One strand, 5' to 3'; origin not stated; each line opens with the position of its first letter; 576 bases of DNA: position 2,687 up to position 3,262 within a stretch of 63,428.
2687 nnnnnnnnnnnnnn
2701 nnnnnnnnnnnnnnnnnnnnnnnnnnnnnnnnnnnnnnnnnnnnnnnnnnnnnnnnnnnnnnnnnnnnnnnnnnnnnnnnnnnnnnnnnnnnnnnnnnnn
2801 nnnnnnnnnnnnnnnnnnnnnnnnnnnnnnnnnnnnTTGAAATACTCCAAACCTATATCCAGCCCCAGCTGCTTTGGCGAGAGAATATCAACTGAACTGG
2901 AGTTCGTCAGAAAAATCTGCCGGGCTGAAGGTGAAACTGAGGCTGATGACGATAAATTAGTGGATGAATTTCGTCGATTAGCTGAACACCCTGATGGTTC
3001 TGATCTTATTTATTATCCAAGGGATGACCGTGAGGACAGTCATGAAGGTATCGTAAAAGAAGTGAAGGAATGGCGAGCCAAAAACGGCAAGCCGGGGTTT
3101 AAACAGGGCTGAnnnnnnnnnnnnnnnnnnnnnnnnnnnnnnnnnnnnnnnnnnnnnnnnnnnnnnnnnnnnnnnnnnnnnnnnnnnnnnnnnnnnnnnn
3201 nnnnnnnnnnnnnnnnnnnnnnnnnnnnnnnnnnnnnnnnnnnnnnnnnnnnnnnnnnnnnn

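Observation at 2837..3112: Orphan colicin-nuclease immunity gene beside the replicon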

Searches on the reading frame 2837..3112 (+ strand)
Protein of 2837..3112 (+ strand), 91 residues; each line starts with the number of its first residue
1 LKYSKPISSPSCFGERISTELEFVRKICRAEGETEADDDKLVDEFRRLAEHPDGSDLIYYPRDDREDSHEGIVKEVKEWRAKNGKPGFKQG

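Call 3: search_protein_families(library=pfam, proteins=[window:2837-3112:+], max_evalue=1)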
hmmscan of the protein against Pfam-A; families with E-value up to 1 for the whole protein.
window:2837-3112:+ (91 aa): 1 family
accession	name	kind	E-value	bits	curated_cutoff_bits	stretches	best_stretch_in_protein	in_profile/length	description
PF01320.23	Colicin_Pyocin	-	5.2e-29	100.6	21.2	1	21-89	14-82/82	Colicin immunity protein / pyocin immunity protein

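Call 4: search_solved_structures(query=window:2837-3112:+, max_evalue=0.01, show_alignments=4)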
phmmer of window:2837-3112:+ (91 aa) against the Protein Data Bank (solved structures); distinct sequences matched with E-value up to 0.01: 28.
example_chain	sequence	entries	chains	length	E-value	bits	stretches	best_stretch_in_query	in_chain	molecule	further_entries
2no8_A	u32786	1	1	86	5.8e-37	129.1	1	20-91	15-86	Colicin-E2 immunity protein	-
3u43_A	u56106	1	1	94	7.8e-37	128.7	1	20-91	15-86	Colicin-E2 immunity protein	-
2wpt_A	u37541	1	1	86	6.8e-36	125.7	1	20-91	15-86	COLICIN-E2 IMMUNITY PROTEIN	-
6er6_A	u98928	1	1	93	1.4e-28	102.3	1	20-91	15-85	immunity Imdes7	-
6ere_C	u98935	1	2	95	7.2e-27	96.8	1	20-91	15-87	Immunity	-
1ayi_A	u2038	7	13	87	6.8e-25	90.5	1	19-91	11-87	COLICIN E IMMUNITY PROTEIN 7 | Colicin E7 immunity protein | COLICIN E7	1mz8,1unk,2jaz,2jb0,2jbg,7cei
1cei_A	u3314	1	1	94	7.1e-25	90.4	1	19-91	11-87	COLICIN E7 IMMUNITY PROTEIN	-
1znv_A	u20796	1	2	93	8.6e-25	90.1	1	19-91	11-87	Colicin E7 immunity protein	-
1ujz_A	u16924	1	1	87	1.5e-24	89.4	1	19-91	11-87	Designed Colicin E7 immunity protein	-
2erh_A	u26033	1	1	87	2.1e-24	88.9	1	19-91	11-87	Colicin E7 immunity protein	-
4f37_A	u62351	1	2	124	2.4e-24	88.7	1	19-91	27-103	Colicin-E7 immunity protein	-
3gjn_A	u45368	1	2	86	8.5e-22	80.6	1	21-91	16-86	Colicin-E9 immunity protein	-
3gkl_C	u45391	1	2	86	1.6e-21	79.7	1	21-91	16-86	Colicin-E7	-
2gzi_A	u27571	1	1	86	3.1e-21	78.8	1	21-91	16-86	Colicin-E9 immunity protein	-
1e0h_A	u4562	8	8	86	4.3e-21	78.3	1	21-91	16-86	IMMUNITY PROTEIN FOR COLICIN E9 | IMMUNITY PROTEIN IM9 | IM9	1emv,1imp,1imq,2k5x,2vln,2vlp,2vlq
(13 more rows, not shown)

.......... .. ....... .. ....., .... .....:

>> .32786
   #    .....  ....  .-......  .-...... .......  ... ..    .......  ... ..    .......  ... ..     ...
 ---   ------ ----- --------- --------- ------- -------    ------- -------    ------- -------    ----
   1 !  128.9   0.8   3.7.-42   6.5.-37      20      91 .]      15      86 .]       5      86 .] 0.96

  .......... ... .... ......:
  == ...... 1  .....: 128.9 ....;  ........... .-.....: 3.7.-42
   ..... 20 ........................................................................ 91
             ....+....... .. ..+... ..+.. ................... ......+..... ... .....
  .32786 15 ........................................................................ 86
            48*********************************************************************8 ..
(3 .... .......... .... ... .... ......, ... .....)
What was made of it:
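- On Colicin/pyocin DNase immunity proteins (Pfam PF01320; Im2/Im7/Im8/Im9): PDB Im2 E=5.8e-37 (call 4).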

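Call 40: find_homologous_proteins(query=window:2837-3109:+, max_evalue=1e-10)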
Query window:2837-3109:+ (91 aa): 358 proteins with E <= 1e-10 among 393 candidates; the best 120 are listed.
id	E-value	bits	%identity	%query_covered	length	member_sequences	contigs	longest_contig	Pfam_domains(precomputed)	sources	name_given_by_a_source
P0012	1.2e-54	200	99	100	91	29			PF01320.25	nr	nr:bacteriocin immunity protein [Escherichia coli]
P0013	1.1e-39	152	99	78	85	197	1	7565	PF01320.25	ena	-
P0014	6.7e-34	134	86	78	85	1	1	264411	PF01320.25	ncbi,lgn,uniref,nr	ncbi:bacteriocin immunity protein [uncultured Cedecea sp.]|uniref:bacteriocin immunity protein n=1 T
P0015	1.5e-33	133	86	78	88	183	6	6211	PF01320.25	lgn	-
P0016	4.7e-33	131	87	76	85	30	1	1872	PF01320.25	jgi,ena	-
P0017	6.1e-33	131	86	78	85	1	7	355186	PF01320.25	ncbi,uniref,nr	ncbi:bacteriocin immunity protein [Pseudomonas aeruginosa]|uniref:bacteriocin immunity protein n=1 T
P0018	1.2e-32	130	83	78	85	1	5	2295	PF01320.25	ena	-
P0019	3.2e-32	128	86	76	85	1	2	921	PF01320.25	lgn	-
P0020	4.0e-32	128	85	78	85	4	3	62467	PF01320.25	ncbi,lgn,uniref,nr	ncbi:bacteriocin immunity protein [Pseudomonas aeruginosa]|uniref:bacteriocin immunity protein n=1 T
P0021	9.6e-32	127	82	78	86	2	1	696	PF01320.25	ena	-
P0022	1.0e-31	127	84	76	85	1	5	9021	PF01320.25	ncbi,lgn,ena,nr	ncbi:bacteriocin immunity protein [Enterobacter sp. 18A13]|nr:bacteriocin immunity protein [Enteroba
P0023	1.2e-31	127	82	78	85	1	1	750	PF01320.25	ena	-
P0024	1.2e-31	127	82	78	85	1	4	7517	PF01320.25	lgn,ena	-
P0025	1.4e-31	126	82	78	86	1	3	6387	PF01320.25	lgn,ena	-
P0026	2.1e-31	126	86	76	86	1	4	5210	PF01320.25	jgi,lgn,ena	-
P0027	4.5e-31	125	80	78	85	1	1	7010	PF01320.25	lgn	-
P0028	9.8e-31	124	83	78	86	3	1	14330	PF01320.25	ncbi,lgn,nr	ncbi:bacteriocin immunity protein [Salmonella enterica]|nr:bacteriocin immunity protein [Salmonella 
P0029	1.2e-30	123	86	77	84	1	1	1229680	PF01320.25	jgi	jgi:hypothetical protein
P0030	1.4e-30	123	82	78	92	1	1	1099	PF01320.25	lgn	-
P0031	2.3e-30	123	79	78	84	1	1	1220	PF01320.25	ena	-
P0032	4.1e-30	122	80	78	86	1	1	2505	PF01320.25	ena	-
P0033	6.3e-30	121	79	78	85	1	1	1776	PF01320.25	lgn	-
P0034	7.5e-30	121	84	76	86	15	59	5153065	PF01320.25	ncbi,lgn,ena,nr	ncbi:colicin-E2 immunity protein [Klebsiella aerogenes MGH 62]|nr:colicin-E2 immunity protein [Klebs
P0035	8.9e-30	121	80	77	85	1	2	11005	PF01320.25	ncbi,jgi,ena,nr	ncbi:bacteriocin immunity protein [Salmonella enterica]|nr:colicin immunity protein [Salmonella ente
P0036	9.4e-30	121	86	73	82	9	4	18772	PF01320.25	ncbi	ncbi:bacteriocin immunity protein, partial [Escherichia coli]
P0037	1.0e-29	120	80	78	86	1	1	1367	PF01320.25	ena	-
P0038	1.1e-29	120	79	78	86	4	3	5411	PF01320.25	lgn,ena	-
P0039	1.3e-29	120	84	76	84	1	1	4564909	PF01320.25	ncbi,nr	ncbi:Colicin-E2 immunity protein [Mixta theicola]|nr:bacteriocin immunity protein [Mixta theicola] Q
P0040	1.7e-29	120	80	78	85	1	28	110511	PF01320.25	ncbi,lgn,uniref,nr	ncbi:bacteriocin immunity protein [Salmonella enterica subsp. enterica]|uniref:bacteriocin immunity 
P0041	2.2e-29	119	74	80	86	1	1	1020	PF01320.25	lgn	-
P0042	3.3e-29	119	80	78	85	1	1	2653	PF01320.25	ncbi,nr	ncbi:bacteriocin immunity protein [Salmonella enterica]|nr:bacteriocin immunity protein [Salmonella 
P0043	4.2e-29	118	80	76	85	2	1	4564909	PF01320.25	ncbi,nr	ncbi:Colicin-E2 immunity protein [Mixta theicola]|nr:bacteriocin immunity protein [Mixta theicola] Q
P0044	4.5e-29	118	79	77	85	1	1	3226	PF01320.25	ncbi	ncbi:bacteriocin immunity protein [Salmonella enterica]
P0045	4.5e-29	118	97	64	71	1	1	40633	PF01320.25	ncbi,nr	ncbi:bacteriocin immunity protein [Escherichia coli]|nr:bacteriocin immunity protein [Escherichia co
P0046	4.7e-29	118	80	77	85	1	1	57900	PF01320.25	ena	-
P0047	4.8e-29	118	78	76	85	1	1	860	PF01320.25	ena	-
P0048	5.3e-29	118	78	76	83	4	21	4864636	PF01320.25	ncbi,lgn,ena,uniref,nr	ncbi:bacteriocin immunity protein [Hafnia paralvei]|uniref:bacteriocin immunity protein n=1 Tax=Hafn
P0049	1.2e-28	117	79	78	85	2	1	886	PF01320.25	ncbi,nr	ncbi:bacteriocin immunity protein [Salmonella enterica subsp. enterica]|nr:bacteriocin immunity prot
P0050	1.3e-28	117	74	77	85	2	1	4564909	PF01320.25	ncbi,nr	ncbi:Colicin-E2 immunity protein [Mixta theicola]|nr:bacteriocin immunity protein [Mixta theicola] Q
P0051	1.8e-28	116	78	76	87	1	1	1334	PF01320.25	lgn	-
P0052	2.9e-28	116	79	77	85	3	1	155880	PF01320.25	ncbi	-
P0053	3.6e-28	115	78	76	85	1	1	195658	PF01320.25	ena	-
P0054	3.8e-28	115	77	78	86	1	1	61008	PF01320.25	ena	-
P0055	6.3e-28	115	74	80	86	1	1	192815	PF01320.25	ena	-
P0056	8.6e-28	114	76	78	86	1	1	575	PF01320.25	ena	-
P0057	1.1e-27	114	75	78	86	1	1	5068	PF01320.25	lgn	-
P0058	1.2e-27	114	77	76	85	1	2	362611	PF01320.25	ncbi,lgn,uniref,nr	ncbi:bacteriocin immunity protein [Cedecea davisae]|uniref:bacteriocin immunity protein n=1 Tax=Cede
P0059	1.3e-27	114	72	78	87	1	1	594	PF01320.25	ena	-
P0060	1.3e-27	114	98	60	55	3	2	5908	PF01320.25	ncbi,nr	ncbi:bacteriocin immunity protein, partial [Shigella sonnei]|nr:bacteriocin immunity protein [Shigel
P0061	2.0e-27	113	72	78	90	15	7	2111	PF01320.25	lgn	-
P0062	2.5e-27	113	77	76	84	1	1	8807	PF01320.25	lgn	-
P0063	4.3e-27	112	75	76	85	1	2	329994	PF01320.25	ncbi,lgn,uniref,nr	ncbi:bacteriocin immunity protein [Cedecea davisae]|uniref:Bacteriocin immunity protein n=1 Tax=Cede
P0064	7.9e-27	111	75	78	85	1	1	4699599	PF01320.25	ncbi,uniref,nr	ncbi:bacteriocin immunity protein [Mixta intestinalis]|uniref:Colicin-E2 immunity protein n=1 Tax=Mi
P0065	7.9e-27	111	73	78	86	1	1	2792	PF01320.25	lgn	-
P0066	8.0e-27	111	75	76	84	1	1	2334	PF01320.25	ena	-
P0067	8.4e-27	111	73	77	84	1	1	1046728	PF01320.25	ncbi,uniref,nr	ncbi:bacteriocin immunity protein [Pseudomonas poae]|uniref:Bacteriocin immunity protein n=1 Tax=Pse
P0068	1.1e-26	111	77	76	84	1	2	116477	PF01320.25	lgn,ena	-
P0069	1.2e-26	111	75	76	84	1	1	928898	PF01320.25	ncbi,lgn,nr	ncbi:bacteriocin immunity protein [Klebsiella sp. Ap-873]|nr:bacteriocin immunity protein [Klebsiell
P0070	1.2e-26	111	77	76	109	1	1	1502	PF01320.25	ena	-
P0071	1.3e-26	110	77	76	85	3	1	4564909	PF01320.25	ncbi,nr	ncbi:Colicin-E2 immunity protein [Mixta theicola]|nr:bacteriocin immunity protein [Mixta theicola] Q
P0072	1.8e-26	110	74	76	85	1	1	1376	PF01320.25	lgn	-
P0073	2.7e-26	109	75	76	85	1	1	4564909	PF01320.25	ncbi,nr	ncbi:Colicin-E2 immunity protein [Mixta theicola]|nr:bacteriocin immunity protein [Mixta theicola] Q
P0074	3.0e-26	109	74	76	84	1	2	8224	PF01320.25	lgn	-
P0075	3.7e-26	109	75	75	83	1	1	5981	PF01320.25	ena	-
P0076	4.7e-26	109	77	76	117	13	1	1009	PF01320.25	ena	-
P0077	4.9e-26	109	75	76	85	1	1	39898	PF01320.25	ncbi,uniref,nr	ncbi:bacteriocin immunity protein [Erwinia oleae]|uniref:bacteriocin immunity protein n=1 Tax=Erwini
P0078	5.3e-26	109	73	78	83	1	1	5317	PF01320.25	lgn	-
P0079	5.7e-26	108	75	76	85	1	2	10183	PF01320.25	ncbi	-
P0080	7.9e-26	108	74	76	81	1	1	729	PF01320.25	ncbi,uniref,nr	ncbi:bacteriocin immunity protein [Mixta tenebrionis]|uniref:Bacteriocin immunity protein n=1 Tax=Mi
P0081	9.2e-26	108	74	76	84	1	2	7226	PF01320.25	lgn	-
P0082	1.1e-25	107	73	77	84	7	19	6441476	PF01320.25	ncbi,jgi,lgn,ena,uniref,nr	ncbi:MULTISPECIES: bacteriocin immunity protein [Pseudomonas]|jgi:hypothetical protein|uniref:bacter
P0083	1.2e-25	107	75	76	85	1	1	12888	PF01320.25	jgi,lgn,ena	-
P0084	1.7e-25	107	68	80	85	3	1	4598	PF01320.25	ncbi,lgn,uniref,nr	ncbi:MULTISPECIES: bacteriocin immunity protein [unclassified Serratia (in: enterobacteria)]|uniref:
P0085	2.5e-25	106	72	76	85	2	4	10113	PF01320.25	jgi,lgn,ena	-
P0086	2.5e-25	106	75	76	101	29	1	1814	PF01320.25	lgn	-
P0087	3.8e-25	106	71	77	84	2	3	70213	PF01320.25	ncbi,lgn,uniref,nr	ncbi:bacteriocin immunity protein [Pseudomonas bananamidigenes]|uniref:bacteriocin immunity protein 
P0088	3.8e-25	106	72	78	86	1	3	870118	PF01320.25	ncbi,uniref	ncbi:bacteriocin immunity protein [Serratia marcescens]|uniref:bacteriocin immunity protein n=1 Tax=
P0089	4.0e-25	106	71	76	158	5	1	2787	PF01320.25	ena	-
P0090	4.4e-25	106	68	76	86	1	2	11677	PF01320.25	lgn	-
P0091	4.5e-25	106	74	76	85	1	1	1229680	PF01320.25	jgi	jgi:plasmid stabilization system protein ParE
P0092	5.4e-25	105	74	76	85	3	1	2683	PF01320.25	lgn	-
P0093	5.5e-25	105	71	76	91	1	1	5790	PF01320.25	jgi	-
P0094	5.7e-25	105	68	80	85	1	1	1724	PF01320.25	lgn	-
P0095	6.8e-25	105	70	77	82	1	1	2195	PF01320.25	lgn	-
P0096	6.8e-25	105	64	88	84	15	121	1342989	PF01320.25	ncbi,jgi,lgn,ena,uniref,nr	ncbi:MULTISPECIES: bacteriocin immunity protein [Pseudomonas]|uniref:Bacteriocin immunity protein n=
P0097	7.4e-25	105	70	77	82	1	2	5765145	PF01320.25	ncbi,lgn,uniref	ncbi:bacteriocin immunity protein [Mangrovibacter phragmitis]|uniref:bacteriocin immunity protein n=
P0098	7.7e-25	105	68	76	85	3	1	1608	PF01320.25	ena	-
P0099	1.1e-24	104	69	78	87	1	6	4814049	PF01320.25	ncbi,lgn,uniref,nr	ncbi:bacteriocin immunity protein [[Enterobacter] lignolyticus]|uniref:Colicin immunity protein/pyoc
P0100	1.2e-24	104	70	78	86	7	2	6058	PF01320.25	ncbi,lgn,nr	ncbi:bacteriocin immunity protein [Escherichia coli]|nr:bacteriocin immunity protein [Escherichia co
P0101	1.5e-24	104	72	76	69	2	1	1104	PF01320.25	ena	-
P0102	1.6e-24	104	68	76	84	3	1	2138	PF01320.25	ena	-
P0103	1.6e-24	104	62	89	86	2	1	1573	PF01320.25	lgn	-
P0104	1.8e-24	104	65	89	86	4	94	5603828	PF01320.25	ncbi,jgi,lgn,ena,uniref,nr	ncbi:TPA: bacteriocin immunity protein [Serratia marcescens]|jgi:hypothetical protein|uniref:bacteri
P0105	2.0e-24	103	70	76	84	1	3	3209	PF01320.25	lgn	-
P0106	3.6e-24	103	67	76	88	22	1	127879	PF01320.25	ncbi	ncbi:bacteriocin immunity protein, partial [Pseudomonas lactis]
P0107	4.1e-24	102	68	78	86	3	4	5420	PF01320.25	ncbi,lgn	ncbi:bacteriocin immunity protein [Providencia hangzhouensis]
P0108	4.3e-24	102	70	77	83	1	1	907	PF01320.25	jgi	-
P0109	4.5e-24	102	73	78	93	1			PF01320.25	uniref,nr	uniref:immunity Imdes7 n=1 Tax=Escherichia coli TaxID=562 RepID=UPI0010052772|nr:Chain A, immunity I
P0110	4.7e-24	102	70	77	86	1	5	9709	PF01320.25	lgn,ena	-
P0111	8.3e-24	101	69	78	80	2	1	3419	PF01320.25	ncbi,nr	ncbi:TPA: bacteriocin immunity protein [Escherichia coli]|nr:bacteriocin immunity protein [Escherich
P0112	1.0e-23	101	81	64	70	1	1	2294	PF01320.25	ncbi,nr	ncbi:bacteriocin immunity protein, partial [Escherichia coli]|nr:bacteriocin immunity protein [Esche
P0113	1.0e-23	101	68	76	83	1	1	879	PF01320.25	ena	-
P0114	1.1e-23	101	68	78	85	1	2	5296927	PF01320.25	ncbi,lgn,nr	ncbi:colicin immunity protein E2 [Serratia marcescens]|nr:colicin immunity protein E2 [Serratia marc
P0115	1.1e-23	101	69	77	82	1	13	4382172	PF01320.25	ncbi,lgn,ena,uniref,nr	ncbi:bacteriocin immunity protein [Citrobacter sp. RHB25-C09]|uniref:bacteriocin immunity protein n=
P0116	1.1e-23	101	70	76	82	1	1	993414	PF01320.25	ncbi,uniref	ncbi:bacteriocin immunity protein [Serratia ureilytica]|uniref:bacteriocin immunity protein n=1 Tax=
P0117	1.2e-23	101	68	78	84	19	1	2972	PF01320.25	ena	-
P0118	1.2e-23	101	67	77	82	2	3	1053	PF01320.25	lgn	-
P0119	1.2e-23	101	71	76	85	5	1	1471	PF01320.25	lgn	-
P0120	1.3e-23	101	70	76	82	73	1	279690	PF01320.25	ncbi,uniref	ncbi:bacteriocin immunity protein [Enterobacter quasihormaechei]|uniref:bacteriocin immunity protein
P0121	1.3e-23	101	71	76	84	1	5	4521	PF01320.25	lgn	-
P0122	1.3e-23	101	70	77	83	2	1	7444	PF01320.25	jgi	jgi:hypothetical protein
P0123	1.4e-23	101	70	78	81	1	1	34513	PF01320.25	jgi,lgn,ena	-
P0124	1.5e-23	101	65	76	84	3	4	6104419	PF01320.25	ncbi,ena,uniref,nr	ncbi:bacteriocin immunity protein [Pseudomonas salmasensis]|uniref:Bacteriocin immunity protein n=2 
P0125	1.7e-23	100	70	76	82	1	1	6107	PF01320.25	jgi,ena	-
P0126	1.8e-23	100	72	76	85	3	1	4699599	PF01320.25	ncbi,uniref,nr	ncbi:bacteriocin immunity protein [Mixta intestinalis]|uniref:Colicin-E2 immunity protein n=1 Tax=Mi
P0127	1.8e-23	100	67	78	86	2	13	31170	PF01320.25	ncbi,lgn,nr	ncbi:bacteriocin immunity protein [Enterobacteriaceae bacterium 8376wB9]|nr:bacteriocin immunity pro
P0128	1.8e-23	100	71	76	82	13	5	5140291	PF01320.25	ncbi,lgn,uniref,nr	ncbi:TPA: bacteriocin immunity protein [Enterobacter cloacae]|uniref:bacteriocin immunity protein n=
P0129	1.9e-23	100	66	78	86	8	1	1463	PF01320.25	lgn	-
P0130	1.9e-23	100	66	78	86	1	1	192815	PF01320.25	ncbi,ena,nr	ncbi:MAG: bacteriocin immunity protein [Providencia heimbachae]|nr:bacteriocin immunity protein [Pro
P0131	2.1e-23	100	68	76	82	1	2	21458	PF01320.25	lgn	-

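Call 41: list_cluster_members(proteins=[P0012, P0013])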
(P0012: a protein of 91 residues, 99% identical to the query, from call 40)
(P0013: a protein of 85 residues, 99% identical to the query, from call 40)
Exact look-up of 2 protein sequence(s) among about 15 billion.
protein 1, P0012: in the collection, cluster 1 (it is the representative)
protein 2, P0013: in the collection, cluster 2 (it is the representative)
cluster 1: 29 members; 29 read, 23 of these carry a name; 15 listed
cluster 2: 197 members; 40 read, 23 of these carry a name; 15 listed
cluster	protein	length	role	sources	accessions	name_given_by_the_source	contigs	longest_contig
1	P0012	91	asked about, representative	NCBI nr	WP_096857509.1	bacteriocin immunity protein [Escherichia coli]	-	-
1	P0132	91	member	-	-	TPA: bacteriocin immunity protein [Escherichia coli] | Bacteriocin immunity protein n=4 Tax=Enterobacteriaceae TaxID=543 RepID=A0A3J8ZPY0_ECOLX | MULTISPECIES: bacteriocin immunity protein [Enterobacteriaceae]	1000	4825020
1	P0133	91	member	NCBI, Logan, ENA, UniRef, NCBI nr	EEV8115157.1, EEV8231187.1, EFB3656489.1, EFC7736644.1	bacteriocin immunity protein [Escherichia coli] | bacteriocin immunity protein n=1 Tax=Escherichia coli TaxID=562 RepID=UPI0001F0797D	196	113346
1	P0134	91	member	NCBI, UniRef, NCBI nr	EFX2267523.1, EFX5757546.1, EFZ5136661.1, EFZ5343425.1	TPA: bacteriocin immunity protein [Shigella sonnei] | Bacteriocin immunity protein n=3 Tax=Escherichia coli TaxID=562 RepID=A0A7T2IWA2_ECOLX | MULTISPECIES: bacteriocin immunity protein [Enterobacteriaceae]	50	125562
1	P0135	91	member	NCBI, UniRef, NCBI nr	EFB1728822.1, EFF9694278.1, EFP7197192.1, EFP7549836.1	TPA: bacteriocin immunity protein [Shigella sonnei] | bacteriocin immunity protein n=1 Tax=Shigella sonnei TaxID=624 RepID=UPI00069BDF8D | bacteriocin immunity protein [Shigella sonnei]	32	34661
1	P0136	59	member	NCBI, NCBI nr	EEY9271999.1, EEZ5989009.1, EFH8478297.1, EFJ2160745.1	bacteriocin immunity protein, partial [Escherichia coli] | bacteriocin immunity protein [Escherichia coli]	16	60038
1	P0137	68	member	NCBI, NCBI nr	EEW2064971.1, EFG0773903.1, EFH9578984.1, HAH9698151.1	bacteriocin immunity protein [Escherichia coli]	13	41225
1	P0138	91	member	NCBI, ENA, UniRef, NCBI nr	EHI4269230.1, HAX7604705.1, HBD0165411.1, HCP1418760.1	TPA: bacteriocin immunity protein [Escherichia coli] | bacteriocin immunity protein n=1 Tax=Escherichia coli TaxID=562 RepID=UPI0006687FC7 | bacteriocin immunity protein [Escherichia coli]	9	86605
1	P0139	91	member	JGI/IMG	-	hypothetical protein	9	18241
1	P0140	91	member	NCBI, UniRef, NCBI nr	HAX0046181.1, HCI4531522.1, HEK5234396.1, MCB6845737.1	bacteriocin immunity protein [Escherichia coli] | bacteriocin immunity protein n=1 Tax=Escherichia coli TaxID=562 RepID=UPI001D071FA8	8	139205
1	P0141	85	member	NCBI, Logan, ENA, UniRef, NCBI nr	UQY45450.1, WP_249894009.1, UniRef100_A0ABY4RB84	bacteriocin immunity protein [Mixta hanseatica] | Bacteriocin immunity protein n=1 Tax=Mixta hanseatica TaxID=2872648 RepID=A0ABY4RB84_9GAMM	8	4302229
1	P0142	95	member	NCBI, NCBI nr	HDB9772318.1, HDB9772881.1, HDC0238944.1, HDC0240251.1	TPA: bacteriocin immunity protein [Escherichia coli] | bacteriocin immunity protein [Escherichia coli]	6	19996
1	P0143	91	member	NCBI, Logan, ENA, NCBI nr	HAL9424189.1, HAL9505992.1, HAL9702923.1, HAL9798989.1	TPA: bacteriocin immunity protein [Escherichia coli] | bacteriocin immunity protein [Escherichia coli]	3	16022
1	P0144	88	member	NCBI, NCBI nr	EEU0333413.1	bacteriocin immunity protein, partial [Escherichia coli] | bacteriocin immunity protein [Escherichia coli]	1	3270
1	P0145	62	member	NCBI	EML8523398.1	bacteriocin immunity protein, partial [Escherichia coli]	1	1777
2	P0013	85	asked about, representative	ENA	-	-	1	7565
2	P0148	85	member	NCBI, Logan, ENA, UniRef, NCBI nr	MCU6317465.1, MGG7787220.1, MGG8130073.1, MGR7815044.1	bacteriocin immunity protein [Klebsiella aerogenes] | bacteriocin immunity protein n=1 Tax=Klebsiella aerogenes TaxID=548 RepID=UPI0021CE02ED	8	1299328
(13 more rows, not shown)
